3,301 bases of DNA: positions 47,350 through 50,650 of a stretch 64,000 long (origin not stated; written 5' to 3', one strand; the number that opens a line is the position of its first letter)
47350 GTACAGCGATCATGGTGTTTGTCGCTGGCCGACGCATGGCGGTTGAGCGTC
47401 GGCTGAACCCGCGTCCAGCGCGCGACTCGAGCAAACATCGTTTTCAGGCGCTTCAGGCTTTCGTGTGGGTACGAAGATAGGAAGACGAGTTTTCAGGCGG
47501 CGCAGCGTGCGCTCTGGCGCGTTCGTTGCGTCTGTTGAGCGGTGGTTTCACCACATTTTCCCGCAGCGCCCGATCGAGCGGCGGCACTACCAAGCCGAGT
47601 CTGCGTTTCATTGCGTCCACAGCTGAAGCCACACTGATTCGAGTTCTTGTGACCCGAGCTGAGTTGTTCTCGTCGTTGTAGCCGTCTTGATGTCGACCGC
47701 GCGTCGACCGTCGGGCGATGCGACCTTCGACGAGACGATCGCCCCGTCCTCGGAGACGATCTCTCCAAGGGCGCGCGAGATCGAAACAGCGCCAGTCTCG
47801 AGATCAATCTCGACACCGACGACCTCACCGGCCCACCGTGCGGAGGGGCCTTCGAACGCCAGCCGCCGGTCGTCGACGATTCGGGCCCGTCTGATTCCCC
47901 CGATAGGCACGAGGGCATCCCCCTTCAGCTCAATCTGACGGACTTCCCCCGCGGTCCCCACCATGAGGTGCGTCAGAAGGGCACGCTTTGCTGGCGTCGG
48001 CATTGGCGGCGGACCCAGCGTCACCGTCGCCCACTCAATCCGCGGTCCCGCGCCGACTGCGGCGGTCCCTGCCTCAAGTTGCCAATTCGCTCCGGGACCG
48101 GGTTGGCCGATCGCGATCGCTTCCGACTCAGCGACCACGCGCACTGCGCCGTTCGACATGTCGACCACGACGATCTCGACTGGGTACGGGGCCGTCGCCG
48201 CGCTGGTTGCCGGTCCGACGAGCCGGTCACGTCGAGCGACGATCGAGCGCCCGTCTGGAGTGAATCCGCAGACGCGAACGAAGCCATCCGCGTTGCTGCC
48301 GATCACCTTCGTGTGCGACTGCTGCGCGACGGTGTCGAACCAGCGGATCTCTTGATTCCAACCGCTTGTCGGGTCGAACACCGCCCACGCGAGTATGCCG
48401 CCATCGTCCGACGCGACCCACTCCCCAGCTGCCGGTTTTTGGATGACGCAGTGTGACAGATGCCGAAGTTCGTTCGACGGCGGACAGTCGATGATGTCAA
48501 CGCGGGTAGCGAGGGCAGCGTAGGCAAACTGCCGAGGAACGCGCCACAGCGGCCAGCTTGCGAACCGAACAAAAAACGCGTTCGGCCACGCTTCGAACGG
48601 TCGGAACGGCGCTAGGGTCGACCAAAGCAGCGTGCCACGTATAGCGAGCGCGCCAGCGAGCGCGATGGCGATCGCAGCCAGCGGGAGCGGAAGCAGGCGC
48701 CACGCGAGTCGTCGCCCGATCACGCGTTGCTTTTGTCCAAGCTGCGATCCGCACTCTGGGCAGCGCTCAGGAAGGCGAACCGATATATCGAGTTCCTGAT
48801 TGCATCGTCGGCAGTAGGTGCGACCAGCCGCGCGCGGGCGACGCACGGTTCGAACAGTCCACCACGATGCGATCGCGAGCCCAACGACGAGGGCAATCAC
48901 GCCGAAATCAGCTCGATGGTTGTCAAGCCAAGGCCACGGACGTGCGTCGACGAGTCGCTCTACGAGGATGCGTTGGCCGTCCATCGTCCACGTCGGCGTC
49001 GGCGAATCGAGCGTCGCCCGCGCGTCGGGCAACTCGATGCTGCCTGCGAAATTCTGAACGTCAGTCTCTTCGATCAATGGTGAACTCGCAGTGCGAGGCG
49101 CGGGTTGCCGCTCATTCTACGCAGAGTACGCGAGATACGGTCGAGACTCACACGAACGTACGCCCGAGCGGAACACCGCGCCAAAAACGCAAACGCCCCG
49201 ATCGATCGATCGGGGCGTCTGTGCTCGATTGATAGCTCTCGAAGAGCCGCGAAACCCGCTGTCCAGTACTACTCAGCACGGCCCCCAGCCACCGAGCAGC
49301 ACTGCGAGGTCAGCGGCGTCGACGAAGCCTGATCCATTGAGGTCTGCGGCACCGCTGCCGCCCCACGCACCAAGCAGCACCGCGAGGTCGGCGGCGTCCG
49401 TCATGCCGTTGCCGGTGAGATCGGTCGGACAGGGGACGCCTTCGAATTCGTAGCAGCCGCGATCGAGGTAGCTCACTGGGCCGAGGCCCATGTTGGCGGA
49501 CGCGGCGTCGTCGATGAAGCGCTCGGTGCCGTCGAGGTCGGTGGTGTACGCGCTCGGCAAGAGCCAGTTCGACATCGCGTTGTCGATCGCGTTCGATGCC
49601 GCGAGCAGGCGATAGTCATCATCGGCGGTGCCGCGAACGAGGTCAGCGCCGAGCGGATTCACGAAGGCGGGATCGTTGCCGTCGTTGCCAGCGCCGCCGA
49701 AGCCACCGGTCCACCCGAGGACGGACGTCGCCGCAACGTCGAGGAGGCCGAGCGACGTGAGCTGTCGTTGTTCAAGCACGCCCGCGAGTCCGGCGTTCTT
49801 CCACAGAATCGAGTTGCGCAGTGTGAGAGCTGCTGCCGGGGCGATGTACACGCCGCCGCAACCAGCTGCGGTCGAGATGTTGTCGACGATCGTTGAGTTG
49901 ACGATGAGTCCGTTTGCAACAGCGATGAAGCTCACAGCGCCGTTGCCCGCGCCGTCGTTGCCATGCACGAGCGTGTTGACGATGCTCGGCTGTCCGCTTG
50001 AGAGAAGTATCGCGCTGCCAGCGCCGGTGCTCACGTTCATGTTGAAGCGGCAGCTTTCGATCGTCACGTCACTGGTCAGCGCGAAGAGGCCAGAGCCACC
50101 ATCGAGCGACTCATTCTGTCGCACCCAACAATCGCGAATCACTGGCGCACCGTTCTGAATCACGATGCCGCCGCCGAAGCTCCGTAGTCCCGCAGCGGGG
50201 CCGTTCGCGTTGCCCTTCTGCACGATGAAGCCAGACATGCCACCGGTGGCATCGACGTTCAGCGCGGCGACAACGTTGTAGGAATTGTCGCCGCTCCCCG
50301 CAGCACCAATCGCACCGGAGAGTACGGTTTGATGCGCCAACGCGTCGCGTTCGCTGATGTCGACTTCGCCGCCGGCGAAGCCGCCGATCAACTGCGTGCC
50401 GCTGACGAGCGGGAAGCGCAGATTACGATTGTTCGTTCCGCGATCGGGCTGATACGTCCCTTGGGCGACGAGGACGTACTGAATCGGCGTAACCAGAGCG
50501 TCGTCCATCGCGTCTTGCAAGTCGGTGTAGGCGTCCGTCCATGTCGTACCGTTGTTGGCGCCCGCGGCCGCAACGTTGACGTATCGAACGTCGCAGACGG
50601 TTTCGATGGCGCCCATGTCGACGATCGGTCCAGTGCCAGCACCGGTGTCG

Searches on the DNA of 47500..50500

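Call 43: search_with_rna_model(model_id=R1, source=window, start=47500, end=50500, filters=off, max_evalue=1, show_alignments=1)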
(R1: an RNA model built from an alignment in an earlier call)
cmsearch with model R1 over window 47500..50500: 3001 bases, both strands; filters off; matches with E-value up to 1: 8.
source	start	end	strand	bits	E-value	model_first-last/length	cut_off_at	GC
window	48911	49012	-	20.8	0.00017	1-110/110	no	0.65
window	50010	50085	-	11.6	0.051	14-93/110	no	0.62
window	48231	48330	-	9.5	0.18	1-110/110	no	0.65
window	48564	48586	-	7.7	0.53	1-110/110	no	0.52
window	48564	48586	+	7.7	0.55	1-110/110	no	0.52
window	49760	49831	-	7.4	0.64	1-110/110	no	0.58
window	50265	50293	-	7.4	0.66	1-110/110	no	0.59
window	48151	48237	+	6.9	0.89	1-110/110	no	0.69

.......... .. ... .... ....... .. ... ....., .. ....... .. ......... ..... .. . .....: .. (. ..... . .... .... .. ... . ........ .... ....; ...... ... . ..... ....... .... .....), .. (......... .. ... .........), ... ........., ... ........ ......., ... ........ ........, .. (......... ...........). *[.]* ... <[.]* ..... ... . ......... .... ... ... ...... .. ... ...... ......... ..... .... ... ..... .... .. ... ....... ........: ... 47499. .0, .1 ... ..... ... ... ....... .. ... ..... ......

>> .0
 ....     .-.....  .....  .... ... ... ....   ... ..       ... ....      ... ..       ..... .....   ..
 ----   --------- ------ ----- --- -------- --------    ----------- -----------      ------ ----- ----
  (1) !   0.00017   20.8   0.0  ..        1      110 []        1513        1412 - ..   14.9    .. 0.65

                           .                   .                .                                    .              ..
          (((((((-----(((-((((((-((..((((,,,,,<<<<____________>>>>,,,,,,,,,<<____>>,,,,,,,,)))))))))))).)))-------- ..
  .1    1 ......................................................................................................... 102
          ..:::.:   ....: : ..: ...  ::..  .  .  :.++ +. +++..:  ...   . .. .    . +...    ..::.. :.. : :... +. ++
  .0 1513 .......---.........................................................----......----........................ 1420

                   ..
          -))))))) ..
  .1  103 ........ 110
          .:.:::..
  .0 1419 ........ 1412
